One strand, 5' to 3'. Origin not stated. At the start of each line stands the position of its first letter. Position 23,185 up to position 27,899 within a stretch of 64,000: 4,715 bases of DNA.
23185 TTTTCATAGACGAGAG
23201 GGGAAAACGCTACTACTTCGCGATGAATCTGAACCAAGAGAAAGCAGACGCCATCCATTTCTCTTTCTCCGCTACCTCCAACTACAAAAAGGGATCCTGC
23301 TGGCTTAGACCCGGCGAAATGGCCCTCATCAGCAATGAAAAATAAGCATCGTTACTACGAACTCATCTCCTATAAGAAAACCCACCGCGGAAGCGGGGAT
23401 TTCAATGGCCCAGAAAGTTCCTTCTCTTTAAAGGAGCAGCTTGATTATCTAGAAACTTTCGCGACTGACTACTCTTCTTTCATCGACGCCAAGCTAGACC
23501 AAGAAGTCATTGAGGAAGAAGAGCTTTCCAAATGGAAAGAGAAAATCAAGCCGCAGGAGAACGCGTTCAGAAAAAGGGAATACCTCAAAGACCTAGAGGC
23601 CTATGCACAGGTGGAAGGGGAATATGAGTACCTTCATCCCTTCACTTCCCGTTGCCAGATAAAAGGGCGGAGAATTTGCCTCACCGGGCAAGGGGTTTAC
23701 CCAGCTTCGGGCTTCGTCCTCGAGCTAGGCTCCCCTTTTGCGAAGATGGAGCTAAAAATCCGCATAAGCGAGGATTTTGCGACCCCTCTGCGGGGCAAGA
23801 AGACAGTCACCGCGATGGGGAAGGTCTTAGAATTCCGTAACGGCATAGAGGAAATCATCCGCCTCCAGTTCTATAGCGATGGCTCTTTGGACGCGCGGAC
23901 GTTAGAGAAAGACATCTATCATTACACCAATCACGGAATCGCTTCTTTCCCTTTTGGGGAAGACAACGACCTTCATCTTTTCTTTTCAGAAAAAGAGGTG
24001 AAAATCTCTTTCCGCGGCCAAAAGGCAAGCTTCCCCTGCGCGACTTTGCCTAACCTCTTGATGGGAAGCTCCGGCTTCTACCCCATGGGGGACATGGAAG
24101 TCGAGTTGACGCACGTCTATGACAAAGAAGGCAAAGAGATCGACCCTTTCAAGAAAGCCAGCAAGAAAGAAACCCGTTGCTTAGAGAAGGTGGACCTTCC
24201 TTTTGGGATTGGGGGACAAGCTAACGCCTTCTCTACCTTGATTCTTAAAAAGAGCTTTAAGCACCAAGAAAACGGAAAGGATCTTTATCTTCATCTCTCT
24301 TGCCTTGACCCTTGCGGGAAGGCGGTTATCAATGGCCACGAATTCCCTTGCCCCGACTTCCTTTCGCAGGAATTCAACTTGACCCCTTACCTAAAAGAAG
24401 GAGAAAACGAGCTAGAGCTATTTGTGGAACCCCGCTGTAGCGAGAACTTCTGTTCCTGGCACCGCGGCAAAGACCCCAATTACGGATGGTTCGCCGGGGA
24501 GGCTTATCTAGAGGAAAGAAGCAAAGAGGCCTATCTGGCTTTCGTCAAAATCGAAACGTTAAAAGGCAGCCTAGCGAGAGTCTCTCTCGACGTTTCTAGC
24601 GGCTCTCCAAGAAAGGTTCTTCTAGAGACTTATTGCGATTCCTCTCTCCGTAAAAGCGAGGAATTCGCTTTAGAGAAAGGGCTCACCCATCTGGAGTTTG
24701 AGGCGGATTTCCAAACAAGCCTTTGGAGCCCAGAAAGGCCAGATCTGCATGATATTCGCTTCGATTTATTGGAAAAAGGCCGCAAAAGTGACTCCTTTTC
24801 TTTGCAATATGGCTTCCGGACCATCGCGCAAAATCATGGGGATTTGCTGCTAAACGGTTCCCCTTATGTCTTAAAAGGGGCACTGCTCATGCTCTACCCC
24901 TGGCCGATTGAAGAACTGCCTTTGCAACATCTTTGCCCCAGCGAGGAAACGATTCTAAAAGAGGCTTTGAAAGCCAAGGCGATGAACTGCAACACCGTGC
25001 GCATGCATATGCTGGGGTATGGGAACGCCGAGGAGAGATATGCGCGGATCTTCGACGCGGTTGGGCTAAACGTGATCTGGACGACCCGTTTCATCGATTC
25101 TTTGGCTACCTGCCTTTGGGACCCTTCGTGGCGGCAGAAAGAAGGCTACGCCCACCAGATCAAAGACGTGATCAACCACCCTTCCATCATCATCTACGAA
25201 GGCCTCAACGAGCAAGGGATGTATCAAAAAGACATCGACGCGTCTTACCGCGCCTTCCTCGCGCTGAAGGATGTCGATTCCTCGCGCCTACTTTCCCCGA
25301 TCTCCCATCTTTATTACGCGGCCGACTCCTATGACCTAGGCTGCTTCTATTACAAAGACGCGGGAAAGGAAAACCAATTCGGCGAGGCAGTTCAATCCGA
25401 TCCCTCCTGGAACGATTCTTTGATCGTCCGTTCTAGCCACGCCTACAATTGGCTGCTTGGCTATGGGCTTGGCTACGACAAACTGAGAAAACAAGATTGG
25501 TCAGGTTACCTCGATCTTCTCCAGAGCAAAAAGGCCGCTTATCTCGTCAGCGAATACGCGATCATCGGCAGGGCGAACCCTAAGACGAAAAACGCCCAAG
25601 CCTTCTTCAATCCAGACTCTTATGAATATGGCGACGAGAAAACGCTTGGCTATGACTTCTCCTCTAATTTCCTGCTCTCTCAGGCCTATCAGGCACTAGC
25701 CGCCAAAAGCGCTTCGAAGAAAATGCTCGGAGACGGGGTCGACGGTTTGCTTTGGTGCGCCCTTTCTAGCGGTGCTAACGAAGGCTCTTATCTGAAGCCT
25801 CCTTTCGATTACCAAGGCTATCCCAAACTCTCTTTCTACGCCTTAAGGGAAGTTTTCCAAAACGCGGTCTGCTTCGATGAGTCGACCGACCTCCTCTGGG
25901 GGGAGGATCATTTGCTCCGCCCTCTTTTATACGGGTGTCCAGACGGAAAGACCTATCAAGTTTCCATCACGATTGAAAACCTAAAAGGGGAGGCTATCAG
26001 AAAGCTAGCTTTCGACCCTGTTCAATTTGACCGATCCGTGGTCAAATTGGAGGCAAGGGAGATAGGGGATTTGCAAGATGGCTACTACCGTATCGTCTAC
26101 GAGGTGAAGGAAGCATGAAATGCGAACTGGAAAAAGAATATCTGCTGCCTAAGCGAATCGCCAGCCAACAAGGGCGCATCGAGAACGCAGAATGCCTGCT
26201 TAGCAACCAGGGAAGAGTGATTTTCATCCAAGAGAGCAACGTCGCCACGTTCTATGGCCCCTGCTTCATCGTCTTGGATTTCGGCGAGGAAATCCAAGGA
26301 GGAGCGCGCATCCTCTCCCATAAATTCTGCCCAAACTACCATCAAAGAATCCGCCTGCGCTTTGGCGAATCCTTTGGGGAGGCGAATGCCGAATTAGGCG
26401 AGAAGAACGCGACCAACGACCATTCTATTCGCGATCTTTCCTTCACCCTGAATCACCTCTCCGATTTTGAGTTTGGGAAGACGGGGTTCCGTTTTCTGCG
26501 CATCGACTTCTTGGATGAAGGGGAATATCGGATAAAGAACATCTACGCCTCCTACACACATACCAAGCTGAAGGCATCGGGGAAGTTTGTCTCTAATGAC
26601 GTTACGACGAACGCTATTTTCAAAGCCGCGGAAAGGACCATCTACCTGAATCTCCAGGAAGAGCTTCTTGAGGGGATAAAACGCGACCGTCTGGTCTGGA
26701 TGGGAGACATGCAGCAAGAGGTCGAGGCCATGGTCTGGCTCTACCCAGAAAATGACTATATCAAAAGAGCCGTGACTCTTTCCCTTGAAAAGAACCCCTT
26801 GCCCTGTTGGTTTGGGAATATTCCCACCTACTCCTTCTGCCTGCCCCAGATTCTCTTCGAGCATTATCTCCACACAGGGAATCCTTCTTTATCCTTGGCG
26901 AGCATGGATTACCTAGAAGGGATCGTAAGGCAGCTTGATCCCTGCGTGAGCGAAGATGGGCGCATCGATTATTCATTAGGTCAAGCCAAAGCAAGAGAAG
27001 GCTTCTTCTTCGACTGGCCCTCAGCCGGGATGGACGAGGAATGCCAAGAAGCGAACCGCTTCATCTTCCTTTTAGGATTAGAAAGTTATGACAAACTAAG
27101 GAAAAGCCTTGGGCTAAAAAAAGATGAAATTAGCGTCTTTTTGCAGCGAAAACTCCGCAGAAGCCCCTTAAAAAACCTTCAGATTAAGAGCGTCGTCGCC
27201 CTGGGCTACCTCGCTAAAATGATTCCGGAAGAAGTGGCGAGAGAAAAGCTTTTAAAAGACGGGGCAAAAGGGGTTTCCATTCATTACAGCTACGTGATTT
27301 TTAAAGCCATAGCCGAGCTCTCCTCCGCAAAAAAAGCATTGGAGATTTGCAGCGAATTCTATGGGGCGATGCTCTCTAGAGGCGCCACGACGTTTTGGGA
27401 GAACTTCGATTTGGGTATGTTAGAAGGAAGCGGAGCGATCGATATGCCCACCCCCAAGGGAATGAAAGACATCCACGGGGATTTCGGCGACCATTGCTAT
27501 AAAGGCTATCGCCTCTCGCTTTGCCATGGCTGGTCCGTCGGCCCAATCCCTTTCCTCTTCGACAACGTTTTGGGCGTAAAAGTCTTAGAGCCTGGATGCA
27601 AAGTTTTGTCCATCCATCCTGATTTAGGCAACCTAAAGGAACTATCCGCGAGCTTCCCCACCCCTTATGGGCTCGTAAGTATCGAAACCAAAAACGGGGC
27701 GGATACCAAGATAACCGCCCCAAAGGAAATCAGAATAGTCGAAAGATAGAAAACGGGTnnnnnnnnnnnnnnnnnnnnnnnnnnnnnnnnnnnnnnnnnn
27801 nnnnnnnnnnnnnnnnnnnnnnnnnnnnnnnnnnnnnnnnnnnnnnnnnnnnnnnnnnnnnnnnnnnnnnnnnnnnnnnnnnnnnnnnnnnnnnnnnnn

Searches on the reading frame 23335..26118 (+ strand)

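Call 12: search_protein_families(library=pfam, proteins=[window:23335-26118:+], max_evalue=0.001)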
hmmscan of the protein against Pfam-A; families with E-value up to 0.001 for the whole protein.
window:23335-26118:+ (927 aa): 1 family
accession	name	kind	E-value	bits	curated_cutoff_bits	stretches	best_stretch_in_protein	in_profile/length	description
PF00703.27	Glyco_hydro_2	-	3.6e-05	24.9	23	1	414-495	18-109/109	Glycosyl hydrolases family 2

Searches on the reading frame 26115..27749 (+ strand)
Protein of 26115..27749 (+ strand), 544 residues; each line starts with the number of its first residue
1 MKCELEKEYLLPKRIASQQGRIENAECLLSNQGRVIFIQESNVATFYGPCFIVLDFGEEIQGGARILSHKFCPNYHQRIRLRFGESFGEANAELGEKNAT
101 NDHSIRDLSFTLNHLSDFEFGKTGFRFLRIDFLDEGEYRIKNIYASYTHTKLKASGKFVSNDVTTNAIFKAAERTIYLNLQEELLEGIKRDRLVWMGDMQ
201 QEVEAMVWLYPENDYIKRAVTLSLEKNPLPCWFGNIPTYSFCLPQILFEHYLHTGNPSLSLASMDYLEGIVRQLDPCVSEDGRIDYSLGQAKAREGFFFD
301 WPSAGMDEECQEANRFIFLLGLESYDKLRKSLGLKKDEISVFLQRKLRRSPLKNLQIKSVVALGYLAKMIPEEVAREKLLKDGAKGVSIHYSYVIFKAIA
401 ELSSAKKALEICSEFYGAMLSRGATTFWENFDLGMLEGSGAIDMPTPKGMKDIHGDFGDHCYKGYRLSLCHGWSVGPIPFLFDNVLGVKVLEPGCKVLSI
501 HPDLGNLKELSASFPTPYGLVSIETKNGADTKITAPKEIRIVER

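Call 12: search_protein_families(library=pfam, proteins=[window:26115-27749:+], max_evalue=0.001)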
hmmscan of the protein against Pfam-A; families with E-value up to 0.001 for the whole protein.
window:26115-27749:+ (544 aa): 1 family
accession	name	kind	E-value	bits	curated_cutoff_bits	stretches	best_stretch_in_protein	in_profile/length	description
PF17389.8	Bac_rhamnosid6H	-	3.8e-06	26.9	24.5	0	155-220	3-69/339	Bacterial alpha-L-rhamnosidase 6 hairpin glycosidase domain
